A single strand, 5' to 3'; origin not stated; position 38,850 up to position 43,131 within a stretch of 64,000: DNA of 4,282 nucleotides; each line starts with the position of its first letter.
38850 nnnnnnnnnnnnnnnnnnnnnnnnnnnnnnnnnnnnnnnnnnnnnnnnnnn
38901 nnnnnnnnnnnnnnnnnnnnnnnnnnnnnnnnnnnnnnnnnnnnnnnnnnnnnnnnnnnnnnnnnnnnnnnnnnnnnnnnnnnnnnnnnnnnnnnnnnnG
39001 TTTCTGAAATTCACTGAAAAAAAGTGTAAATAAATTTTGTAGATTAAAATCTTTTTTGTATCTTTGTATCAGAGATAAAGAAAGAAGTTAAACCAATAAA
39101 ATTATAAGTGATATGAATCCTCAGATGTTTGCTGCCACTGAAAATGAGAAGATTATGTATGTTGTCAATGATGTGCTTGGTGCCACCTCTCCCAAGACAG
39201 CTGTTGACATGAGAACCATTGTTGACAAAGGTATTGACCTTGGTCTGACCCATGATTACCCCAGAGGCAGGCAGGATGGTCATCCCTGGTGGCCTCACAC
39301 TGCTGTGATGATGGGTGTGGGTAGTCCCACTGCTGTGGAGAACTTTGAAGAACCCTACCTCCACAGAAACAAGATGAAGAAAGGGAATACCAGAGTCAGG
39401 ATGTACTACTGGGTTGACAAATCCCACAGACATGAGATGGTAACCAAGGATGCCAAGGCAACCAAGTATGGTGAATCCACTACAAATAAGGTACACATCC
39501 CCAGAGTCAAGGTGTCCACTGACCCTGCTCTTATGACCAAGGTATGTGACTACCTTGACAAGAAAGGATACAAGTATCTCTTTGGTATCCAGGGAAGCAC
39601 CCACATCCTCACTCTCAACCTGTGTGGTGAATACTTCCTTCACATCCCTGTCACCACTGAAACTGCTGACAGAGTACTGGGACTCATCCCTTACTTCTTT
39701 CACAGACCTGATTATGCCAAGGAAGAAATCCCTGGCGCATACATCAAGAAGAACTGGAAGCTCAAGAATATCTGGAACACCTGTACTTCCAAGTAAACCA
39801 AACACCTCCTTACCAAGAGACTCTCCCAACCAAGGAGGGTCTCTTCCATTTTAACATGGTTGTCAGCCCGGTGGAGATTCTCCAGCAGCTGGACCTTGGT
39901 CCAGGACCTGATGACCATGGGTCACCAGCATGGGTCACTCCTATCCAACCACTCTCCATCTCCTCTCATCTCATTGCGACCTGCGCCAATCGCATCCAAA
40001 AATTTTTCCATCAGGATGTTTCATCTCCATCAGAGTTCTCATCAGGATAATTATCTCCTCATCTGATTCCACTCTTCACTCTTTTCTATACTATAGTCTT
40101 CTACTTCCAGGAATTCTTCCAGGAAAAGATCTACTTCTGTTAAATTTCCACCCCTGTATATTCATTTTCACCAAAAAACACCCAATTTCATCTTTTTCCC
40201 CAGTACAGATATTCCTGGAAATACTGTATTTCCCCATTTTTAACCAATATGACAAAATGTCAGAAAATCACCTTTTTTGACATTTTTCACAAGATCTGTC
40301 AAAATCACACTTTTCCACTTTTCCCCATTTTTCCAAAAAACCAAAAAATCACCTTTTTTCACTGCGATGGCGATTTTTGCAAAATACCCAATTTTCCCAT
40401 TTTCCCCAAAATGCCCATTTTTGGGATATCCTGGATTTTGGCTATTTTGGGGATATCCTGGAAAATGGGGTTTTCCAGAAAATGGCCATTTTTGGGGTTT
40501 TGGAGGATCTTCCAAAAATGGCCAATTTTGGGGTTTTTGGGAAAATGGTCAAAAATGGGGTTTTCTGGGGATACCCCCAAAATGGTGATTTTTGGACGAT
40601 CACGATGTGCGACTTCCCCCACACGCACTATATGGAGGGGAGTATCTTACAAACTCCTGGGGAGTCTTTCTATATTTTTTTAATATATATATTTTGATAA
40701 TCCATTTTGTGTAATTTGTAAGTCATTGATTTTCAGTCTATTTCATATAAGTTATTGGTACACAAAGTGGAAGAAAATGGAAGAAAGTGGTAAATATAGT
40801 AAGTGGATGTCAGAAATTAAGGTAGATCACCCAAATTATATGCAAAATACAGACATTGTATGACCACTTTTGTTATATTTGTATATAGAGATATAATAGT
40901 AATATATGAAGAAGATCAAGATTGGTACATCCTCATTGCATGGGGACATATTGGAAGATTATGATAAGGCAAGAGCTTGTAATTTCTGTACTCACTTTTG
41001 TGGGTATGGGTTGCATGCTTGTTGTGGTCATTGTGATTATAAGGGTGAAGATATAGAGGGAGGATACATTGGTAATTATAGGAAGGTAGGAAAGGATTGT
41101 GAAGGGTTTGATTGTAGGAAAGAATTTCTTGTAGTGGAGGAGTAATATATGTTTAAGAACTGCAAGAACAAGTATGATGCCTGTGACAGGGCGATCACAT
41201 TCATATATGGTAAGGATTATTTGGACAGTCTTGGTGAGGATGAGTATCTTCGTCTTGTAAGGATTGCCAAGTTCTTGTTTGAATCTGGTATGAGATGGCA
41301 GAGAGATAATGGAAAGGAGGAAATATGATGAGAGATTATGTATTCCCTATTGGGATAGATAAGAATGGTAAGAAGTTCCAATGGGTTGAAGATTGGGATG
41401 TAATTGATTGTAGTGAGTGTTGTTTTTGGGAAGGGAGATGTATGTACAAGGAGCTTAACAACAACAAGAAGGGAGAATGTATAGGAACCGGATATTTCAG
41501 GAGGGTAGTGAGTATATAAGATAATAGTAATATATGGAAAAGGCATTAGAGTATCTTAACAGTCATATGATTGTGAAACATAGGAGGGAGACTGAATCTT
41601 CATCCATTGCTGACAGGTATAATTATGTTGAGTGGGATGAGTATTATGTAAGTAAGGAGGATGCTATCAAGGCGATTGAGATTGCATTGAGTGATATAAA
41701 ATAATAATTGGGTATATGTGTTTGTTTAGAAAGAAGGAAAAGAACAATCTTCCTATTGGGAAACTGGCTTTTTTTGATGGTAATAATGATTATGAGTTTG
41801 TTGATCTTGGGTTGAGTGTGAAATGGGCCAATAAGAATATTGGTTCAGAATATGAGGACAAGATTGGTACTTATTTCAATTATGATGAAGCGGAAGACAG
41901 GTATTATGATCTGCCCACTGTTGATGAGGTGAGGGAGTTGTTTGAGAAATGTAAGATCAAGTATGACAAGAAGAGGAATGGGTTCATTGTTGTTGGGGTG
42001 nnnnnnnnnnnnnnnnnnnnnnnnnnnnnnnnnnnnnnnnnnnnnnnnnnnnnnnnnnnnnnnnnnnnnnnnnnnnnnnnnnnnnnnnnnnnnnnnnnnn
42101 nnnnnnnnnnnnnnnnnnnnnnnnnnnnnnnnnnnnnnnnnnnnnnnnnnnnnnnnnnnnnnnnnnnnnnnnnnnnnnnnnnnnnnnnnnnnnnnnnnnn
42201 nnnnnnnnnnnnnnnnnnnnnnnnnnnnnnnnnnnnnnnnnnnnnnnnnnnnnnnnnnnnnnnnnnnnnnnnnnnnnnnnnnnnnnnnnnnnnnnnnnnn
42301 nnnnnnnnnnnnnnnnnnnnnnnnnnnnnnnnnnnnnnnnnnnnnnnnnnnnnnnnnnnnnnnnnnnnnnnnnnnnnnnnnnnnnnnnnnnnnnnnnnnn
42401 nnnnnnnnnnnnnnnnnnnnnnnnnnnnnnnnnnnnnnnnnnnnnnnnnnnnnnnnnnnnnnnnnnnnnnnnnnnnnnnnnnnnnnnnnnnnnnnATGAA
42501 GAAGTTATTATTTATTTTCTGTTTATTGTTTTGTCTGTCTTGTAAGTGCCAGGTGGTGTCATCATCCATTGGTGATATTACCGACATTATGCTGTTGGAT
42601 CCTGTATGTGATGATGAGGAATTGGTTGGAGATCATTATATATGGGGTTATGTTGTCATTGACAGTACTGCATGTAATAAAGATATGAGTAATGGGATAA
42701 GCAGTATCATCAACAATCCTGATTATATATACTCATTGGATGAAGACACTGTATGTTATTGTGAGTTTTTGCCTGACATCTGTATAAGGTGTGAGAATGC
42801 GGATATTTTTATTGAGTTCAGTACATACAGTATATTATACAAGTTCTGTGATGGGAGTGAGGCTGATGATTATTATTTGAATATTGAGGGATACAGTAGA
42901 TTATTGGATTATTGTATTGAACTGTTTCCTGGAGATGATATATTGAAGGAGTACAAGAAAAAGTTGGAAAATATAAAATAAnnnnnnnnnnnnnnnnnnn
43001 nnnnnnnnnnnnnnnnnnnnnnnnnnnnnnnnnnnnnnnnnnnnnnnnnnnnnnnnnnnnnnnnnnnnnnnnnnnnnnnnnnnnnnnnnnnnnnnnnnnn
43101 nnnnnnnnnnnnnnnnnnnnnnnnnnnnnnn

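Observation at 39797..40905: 1.1-kb gene-free, repeat-dense, strand-asymmetric region: candidate replication origin / module junction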

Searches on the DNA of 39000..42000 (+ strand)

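Call 6: search_dna_similar(query=window:39000-42000:+, collection=phages, mode=distant)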
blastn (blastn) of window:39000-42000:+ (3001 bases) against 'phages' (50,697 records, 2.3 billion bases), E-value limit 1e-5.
No match.

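Call 37: search_rna_families(source=window, start=39600, end=41100, threshold=evalue, max_evalue=10)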
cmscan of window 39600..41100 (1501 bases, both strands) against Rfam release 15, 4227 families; matches with E-value up to 10: 21.
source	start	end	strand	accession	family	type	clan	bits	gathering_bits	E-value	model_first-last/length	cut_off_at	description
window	40479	40529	+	RF00650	mir-153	Gene; miRNA;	-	23.6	54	0.15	1-73/73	no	mir-153 microRNA precursor family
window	40347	40553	+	RF03922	MIR2119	Gene; miRNA;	-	23.2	73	3.8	1-188/188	no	MIR2119 microRNA precursor family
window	40381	40535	+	RF02053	STnc430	Gene; sRNA;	-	23.1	47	0.67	1-162/162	no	Enterobacterial sRNA STnc430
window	40383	40475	-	RF00780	MIR477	Gene; miRNA;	-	21.8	65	0.1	1-99/99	no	MIR477 microRNA precursor family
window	40400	40505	+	RF00884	MIR815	Gene; miRNA;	-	21.6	63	0.35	1-81/81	no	MIR815 microRNA precursor family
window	40474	40532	+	RF03938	mir-4662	Gene; miRNA;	-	20.1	97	0.75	1-67/67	no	mir-4662 microRNA precursor family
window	40481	40526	+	RF03356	mir-4782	Gene; miRNA;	-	20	100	1.4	1-79/79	no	mir-4782 microRNA precursor family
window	40470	40537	+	RF00665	mir-290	Gene; miRNA;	CL00096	19.6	51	0.85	1-70/70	no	mir-290 microRNA precursor family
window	40397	40486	+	RF00675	mir-145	Gene; miRNA;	-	19.2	50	0.31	1-86/86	no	mir-145 microRNA precursor family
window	40373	40481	+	RF03839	MIR2599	Gene; miRNA;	-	19.2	120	1.4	1-132/132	no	MIR2599 microRNA precursor family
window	40392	40555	+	RF00778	MIR473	Gene; miRNA;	-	18.7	52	0.73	1-84/84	no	MIR473 microRNA precursor family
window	40390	40548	+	RF04174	MIR4208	Gene; miRNA;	-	18.5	140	9.9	1-191/191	no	MIR4208 microRNA precursor family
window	40394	40488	+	RF02378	SurC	Gene; sRNA;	-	18.3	80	1.3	1-161/161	no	SurC sRNA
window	40387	40470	-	RF03933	MIR6445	Gene; miRNA;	-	18.1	100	2.3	1-117/117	no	MIR6445 microRNA precursor family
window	40378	40547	+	RF02365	Yfr17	Gene; sRNA;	-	17.7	50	2.2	1-264/264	no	Cyanobacterial functional RNA 17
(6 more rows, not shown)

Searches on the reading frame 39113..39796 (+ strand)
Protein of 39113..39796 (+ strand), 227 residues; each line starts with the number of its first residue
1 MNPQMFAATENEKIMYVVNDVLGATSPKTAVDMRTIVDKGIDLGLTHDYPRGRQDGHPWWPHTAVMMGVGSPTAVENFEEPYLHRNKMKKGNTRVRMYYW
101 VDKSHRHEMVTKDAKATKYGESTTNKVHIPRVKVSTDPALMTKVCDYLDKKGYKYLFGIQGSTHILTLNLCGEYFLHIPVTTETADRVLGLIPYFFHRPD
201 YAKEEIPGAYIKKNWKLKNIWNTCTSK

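Call 10: search_protein_families(library=phrogs, proteins=[window:39113-39796:+], max_evalue=0.01)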
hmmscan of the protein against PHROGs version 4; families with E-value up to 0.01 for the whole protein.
window:39113-39796:+ (227 aa): 0 families

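Call 11: search_protein_families(library=pfam, proteins=[window:39113-39796:+], max_evalue=0.01)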
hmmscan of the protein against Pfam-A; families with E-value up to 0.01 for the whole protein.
window:39113-39796:+ (227 aa): 1 family
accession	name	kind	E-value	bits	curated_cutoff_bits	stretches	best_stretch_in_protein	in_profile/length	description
PF13800.11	Sigma_reg_N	-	0.0049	17.5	26.3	1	2-54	34-85/91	Sigma factor regulator N-terminal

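Call 12: find_related_loci(query=window:39113-39796:+, collection=viral_contigs, flank=10000)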
Query window:39113-39796:+ (227 aa) in viral_contigs; peptide patterns used: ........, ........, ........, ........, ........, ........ (x = any residue, [..] = any of these).
1 stretches matched a pattern, but none encodes a relative of the query by tblastn (E <= 1e-3).

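Call 16: find_encoding_contigs(protein=window:39113-39796:+, flank=10000, max_places=10)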
Protein window:39113-39796:+ (227 aa): 5 contigs read that carry it; 4 places shown.
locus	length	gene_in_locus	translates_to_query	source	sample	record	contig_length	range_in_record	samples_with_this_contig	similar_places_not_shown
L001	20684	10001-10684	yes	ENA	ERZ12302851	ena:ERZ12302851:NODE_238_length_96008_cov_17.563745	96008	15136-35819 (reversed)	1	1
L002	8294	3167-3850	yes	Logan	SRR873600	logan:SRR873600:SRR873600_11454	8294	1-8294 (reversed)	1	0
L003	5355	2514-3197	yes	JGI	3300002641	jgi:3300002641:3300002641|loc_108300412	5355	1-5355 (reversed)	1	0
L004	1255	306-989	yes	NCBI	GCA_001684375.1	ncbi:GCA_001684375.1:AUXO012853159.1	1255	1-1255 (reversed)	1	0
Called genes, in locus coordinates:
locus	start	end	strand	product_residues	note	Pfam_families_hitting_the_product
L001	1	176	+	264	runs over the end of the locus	-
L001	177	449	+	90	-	-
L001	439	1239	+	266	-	PF00149:Metallophos (weak)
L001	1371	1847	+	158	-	-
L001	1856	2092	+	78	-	-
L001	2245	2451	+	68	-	-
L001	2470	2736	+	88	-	-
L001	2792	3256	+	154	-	-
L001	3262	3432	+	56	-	-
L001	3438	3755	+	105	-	-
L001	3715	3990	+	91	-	-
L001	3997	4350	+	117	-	PF14190:DUF4313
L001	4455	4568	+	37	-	-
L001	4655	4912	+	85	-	-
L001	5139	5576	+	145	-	-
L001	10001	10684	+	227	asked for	-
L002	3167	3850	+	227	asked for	-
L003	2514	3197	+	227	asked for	-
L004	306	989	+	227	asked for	-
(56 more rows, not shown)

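Call 18: find_homologous_proteins(query=window:39113-39796:+)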
Query window:39113-39796:+ (227 aa): 16 proteins with E <= 0.001 among 128 candidates.
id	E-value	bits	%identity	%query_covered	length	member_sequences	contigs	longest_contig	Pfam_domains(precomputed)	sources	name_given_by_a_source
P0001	2.6e-149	513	96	100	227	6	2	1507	-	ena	-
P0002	5.0e-100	352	67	98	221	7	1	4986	-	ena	-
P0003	1.5e-95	337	67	98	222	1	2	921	-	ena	-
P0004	7.4e-92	325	62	99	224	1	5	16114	-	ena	-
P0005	5.3e-88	312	61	97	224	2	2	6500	-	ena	-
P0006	4.4e-83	296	59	97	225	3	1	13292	-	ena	-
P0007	1.9e-51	193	44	96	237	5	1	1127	-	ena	-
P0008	3.0e-49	186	42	96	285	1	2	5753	-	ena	-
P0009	3.9e-48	182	40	99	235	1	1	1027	-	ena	-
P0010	1.7e-38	150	60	49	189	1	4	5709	-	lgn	-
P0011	4.2e-38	149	57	52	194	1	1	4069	-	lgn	-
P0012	7.4e-37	145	49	56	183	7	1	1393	-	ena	-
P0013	5.4e-35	139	63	48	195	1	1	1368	-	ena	-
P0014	1.7e-34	137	60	48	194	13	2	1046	-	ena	-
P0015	3.1e-33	133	59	48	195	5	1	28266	-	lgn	-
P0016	8.4e-28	115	42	57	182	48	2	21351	-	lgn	-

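Call 19: find_encoding_contigs(protein=P0004, flank=8000, max_places=4)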
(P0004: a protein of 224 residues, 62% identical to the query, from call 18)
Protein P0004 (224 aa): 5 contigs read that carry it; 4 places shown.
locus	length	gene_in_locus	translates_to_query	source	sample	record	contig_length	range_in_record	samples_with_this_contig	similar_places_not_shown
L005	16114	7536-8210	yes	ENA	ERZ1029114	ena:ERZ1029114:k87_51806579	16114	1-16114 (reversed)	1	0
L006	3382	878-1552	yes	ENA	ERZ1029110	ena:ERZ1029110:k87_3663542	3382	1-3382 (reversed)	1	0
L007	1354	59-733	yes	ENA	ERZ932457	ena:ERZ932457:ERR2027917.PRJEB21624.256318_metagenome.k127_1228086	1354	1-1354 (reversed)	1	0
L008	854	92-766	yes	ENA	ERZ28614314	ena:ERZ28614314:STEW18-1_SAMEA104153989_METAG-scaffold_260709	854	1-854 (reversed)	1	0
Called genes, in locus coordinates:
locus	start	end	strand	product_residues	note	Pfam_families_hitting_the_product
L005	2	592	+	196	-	?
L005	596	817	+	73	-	-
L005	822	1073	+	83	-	-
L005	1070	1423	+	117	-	-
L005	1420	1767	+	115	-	-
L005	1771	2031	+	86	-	-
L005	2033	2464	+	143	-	-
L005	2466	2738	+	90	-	-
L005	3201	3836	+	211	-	-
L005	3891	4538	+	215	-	-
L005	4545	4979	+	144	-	-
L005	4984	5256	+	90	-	-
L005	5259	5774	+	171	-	PF08719:NADAR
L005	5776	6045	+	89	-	-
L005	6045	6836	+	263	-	-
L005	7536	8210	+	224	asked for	-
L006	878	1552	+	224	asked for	-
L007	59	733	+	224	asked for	-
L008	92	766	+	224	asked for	-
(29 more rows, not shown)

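Call 20: find_encoding_contigs(protein=P0006, flank=8000, max_places=3)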
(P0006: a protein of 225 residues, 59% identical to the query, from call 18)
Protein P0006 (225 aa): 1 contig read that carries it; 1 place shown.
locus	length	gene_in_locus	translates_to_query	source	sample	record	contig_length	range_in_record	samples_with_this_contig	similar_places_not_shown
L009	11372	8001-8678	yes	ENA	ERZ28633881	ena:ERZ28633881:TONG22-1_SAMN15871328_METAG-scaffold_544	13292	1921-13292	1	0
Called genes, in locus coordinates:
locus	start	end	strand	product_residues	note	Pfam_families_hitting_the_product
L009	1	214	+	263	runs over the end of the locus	-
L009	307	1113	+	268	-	PF00149:Metallophos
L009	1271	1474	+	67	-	-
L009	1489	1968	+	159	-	-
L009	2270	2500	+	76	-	-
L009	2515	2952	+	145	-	-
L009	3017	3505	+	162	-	-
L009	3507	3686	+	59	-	-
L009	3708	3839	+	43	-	-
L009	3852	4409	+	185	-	-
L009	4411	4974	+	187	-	-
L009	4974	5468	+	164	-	-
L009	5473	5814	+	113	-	PF14190:DUF4313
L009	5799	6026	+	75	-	-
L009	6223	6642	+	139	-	-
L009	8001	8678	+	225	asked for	-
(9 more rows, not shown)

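Call 21: find_encoding_contigs(protein=P0002, flank=8000, max_places=3)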
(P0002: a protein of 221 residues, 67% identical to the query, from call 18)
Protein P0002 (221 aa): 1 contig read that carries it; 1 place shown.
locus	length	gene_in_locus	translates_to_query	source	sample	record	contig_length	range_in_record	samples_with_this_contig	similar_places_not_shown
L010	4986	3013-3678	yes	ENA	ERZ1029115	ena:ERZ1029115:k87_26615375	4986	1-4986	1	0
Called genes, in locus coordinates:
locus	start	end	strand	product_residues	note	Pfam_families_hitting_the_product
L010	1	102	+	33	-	?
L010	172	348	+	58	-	-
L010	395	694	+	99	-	-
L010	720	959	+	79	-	-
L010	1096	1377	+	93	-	-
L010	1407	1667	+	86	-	-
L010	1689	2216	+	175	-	-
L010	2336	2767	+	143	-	-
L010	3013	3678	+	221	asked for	-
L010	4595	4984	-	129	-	?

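Call 31: find_encoding_contigs(protein=P0005, flank=6000, max_places=3)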
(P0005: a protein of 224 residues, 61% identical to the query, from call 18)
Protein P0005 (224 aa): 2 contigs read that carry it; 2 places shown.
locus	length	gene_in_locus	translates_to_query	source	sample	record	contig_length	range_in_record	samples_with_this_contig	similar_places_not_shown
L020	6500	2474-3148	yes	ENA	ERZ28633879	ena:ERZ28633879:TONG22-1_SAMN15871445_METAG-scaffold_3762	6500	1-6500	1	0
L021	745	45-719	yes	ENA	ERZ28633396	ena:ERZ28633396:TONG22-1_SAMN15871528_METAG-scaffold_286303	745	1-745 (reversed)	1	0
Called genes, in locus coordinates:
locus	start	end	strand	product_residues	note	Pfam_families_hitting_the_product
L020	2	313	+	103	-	?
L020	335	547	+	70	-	-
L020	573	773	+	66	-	-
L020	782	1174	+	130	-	-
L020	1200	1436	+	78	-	-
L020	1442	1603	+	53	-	-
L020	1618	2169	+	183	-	-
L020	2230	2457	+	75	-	-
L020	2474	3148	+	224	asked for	-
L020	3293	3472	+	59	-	-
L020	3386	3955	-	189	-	-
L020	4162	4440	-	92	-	-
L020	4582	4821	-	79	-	-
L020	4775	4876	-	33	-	-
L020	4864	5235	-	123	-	-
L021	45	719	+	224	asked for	-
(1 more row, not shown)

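Call 32: find_encoding_contigs(protein=P0008, flank=6000, max_places=3)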
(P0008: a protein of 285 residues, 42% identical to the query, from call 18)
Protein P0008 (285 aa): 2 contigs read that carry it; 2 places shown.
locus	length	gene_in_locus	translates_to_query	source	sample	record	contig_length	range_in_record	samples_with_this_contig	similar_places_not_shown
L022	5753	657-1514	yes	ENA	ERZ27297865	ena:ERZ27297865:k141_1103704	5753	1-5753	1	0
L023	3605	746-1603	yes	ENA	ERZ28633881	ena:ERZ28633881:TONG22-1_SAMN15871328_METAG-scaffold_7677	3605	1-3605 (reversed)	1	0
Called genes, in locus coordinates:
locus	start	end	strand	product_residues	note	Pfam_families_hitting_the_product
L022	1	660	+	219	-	?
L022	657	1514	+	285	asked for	-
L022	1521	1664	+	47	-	-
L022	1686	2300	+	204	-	-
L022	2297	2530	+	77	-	-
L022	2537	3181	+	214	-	-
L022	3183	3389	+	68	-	-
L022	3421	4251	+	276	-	-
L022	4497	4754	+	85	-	PF10902:WYL_2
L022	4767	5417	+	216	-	-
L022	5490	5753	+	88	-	?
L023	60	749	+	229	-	-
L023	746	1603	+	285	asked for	-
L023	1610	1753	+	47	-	-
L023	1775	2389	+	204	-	-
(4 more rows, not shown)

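Call 33: find_encoding_contigs(protein=P0015, flank=8000, max_places=3)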
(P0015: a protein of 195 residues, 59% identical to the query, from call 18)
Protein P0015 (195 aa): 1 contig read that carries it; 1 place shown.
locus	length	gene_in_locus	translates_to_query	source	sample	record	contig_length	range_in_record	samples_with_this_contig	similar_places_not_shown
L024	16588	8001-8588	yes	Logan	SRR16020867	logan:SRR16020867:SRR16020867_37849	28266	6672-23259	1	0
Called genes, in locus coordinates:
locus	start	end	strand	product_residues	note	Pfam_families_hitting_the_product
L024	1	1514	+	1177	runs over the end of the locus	PF02368:Big_2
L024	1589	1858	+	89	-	-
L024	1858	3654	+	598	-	-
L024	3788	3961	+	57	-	-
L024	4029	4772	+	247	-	-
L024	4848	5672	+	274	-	PF00140:Sigma70_r1_2 (faint), PF04542:Sigma70_r2, PF04545:Sigma70_r4 (weak)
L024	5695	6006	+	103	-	-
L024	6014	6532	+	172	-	-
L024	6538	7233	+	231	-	-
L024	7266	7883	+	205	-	-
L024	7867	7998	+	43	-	-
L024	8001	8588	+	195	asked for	-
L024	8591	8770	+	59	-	-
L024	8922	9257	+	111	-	-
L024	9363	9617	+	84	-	PF10902:WYL_2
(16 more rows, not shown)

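Call 34: find_encoding_contigs(protein=P0016, flank=8000, max_places=3)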
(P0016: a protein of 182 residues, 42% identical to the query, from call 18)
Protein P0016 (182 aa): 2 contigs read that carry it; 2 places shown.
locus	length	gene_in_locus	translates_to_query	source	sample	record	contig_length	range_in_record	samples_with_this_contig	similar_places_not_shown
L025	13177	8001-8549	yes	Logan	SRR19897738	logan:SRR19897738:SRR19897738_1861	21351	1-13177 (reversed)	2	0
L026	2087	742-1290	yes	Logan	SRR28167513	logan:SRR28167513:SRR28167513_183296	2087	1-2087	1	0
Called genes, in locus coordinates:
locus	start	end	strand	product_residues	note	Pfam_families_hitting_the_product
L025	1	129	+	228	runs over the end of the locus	PF00265:TK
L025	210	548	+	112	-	-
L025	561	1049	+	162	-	-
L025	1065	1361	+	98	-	-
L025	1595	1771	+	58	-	-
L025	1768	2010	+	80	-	-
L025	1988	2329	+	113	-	-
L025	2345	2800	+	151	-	-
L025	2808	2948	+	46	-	-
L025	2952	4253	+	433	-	PF10127:RlaP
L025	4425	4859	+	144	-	-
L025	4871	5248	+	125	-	-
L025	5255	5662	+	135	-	-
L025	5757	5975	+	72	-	-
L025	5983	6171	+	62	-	-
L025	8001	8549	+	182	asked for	-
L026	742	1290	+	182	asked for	-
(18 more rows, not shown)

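Call 73: find_related_loci(query=window:39113-39796:+, collection=genome_contigs, flank=10000)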
Query window:39113-39796:+ (227 aa) in genome_contigs; peptide patterns used: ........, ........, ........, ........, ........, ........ (x = any residue, [..] = any of these).
41 stretches matched a pattern, but none encodes a relative of the query by tblastn (E <= 1e-3).

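Call 102: predict_structure(alignment_id=A4)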
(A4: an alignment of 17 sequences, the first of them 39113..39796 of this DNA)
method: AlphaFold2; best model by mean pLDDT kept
length: 227 residues; sequences in the alignment: 17
mean_pLDDT: 77.2   pTM: 0.49
mean pLDDT of the five models: 77.2, 75.4, 75.2, 75.0, 73.7
residues with pLDDT >= 90: 40; 70-90: 135; 50-70: 38; < 50: 14
segments of 3 or more residues with pLDDT < 50: 1-3, 122-129
pLDDT, mean of each block of 10 residues (from residue 1): 62 81 83 81 70 53 59 70 84 81 76 74 45 75 92 88 87 89 92 90 87 79 77
secondary structure, 60 per line:
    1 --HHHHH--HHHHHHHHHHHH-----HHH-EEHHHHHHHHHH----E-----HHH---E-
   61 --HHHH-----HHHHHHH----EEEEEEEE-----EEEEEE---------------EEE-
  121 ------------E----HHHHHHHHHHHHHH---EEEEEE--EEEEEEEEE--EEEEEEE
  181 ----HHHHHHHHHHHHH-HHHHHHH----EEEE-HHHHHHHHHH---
elements in order: H3-7 H10-21 H33-42 H63-66 H72-78 E83-90 E96-101 E117-119 H138-151 E155-160 E163-171 E174-180 H185-197 H199-205 E210-213 H215-224

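Call 104: fold_search(model_id=the predicted structure, library=pdb)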
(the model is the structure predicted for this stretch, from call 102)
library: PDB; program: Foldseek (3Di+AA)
matches with E <= 10: 287; with E <= 0.001: 0
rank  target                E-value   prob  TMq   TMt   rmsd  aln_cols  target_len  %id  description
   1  9eae_C                8.3e-01  0.28  0.16  0.26   4.4        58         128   22  Structure of Citrobacter BubCD(D104A)-BubB (released 2025-09-24)
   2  2ljw_MODEL_1_A        8.8e-01  0.08  0.11  0.19  11.2        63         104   16  Solution NMR structure of Alr2454 protein from Nostoc sp. strain PCC 7120, Northeast Structural Genomics Conso (released 2011-10-19)
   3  3epu_B                1.2e+00  0.08  0.10  0.17  14.1        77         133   16  Crystal Structure of STM2138, a novel virulence chaperone in Salmonella (released 2009-09-29)
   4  4h5b_B                1.2e+00  0.05  0.12  0.16  16.7       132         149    8  Crystal Structure of DR_1245 from Deinococcus radiodurans (released 2013-01-30)
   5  6mje_E                1.4e+00  0.04  0.11  0.18  15.0       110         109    7  Structure of Candida glabrata Csm1: S. cerevisiae Dsn1 complex (released 2018-11-07)
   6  9cro_N                1.5e+00  0.09  0.13  0.22   8.7        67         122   10  Post-targeting aCascade Type IA CRISPR-Cas Surveillance Complexes (released 2025-08-13)
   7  7emf_0                1.7e+00  0.15  0.16  0.14  12.3        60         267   13  Human Mediator (deletion of MED1-IDR) in a Tail-extended conformation (released 2021-05-05)
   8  7cby_C                1.8e+00  0.21  0.25  0.50   9.7       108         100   12  Structure of FOXG1 DNA binding domain bound to DBE2 DNA site (released 2020-10-28)
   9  8twq_B                1.8e+00  0.13  0.14  0.11   7.7        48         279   10  Structure of bacteriophage lambda RexA protein (released 2024-04-17)
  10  8twq_A                1.9e+00  0.07  0.11  0.09   8.7        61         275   16  Structure of bacteriophage lambda RexA protein (released 2024-04-17)
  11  8vl4_MODEL_1_A        2.0e+00  0.10  0.15  0.28  10.1        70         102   14  Solution NMR Structure of de novo design protein 312 parent (released 2024-08-07)
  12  9qud                  2.0e+00  0.06  0.14  0.18  10.1       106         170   13  Cu(II)-bound de novo protein scaffold TFD-EH (released 2025-11-19)
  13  6u8t_A                2.1e+00  0.01  0.10  0.10  21.0       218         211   15  Crystal structure of YopT domain of Pasteurella Multocida PfhB2-toxin (released 2020-09-09)
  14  7cbb_B                2.3e+00  0.15  0.13  0.06   5.5        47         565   17  Crystal structure of SbnC in the biosynthesis of staphyloferrin B (released 2020-09-23)
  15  8ip8_NB               2.3e+00  0.13  0.14  0.38   7.2        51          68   10  Wheat 80S ribosome stalled on AUG-Stop boron dependently (released 2024-02-21)
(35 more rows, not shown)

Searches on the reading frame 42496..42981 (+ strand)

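Call 10: search_protein_families(library=phrogs, proteins=[window:42496-42981:+], max_evalue=0.01)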
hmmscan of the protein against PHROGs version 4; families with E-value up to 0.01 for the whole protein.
window:42496-42981:+ (161 aa): 1 family
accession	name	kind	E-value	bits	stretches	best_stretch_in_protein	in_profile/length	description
phrog_16268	-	unknown function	0.0062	17.9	1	1-71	1-70/96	-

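Call 11: search_protein_families(library=pfam, proteins=[window:42496-42981:+], max_evalue=0.01)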
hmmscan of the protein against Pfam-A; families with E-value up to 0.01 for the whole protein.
window:42496-42981:+ (161 aa): 0 families
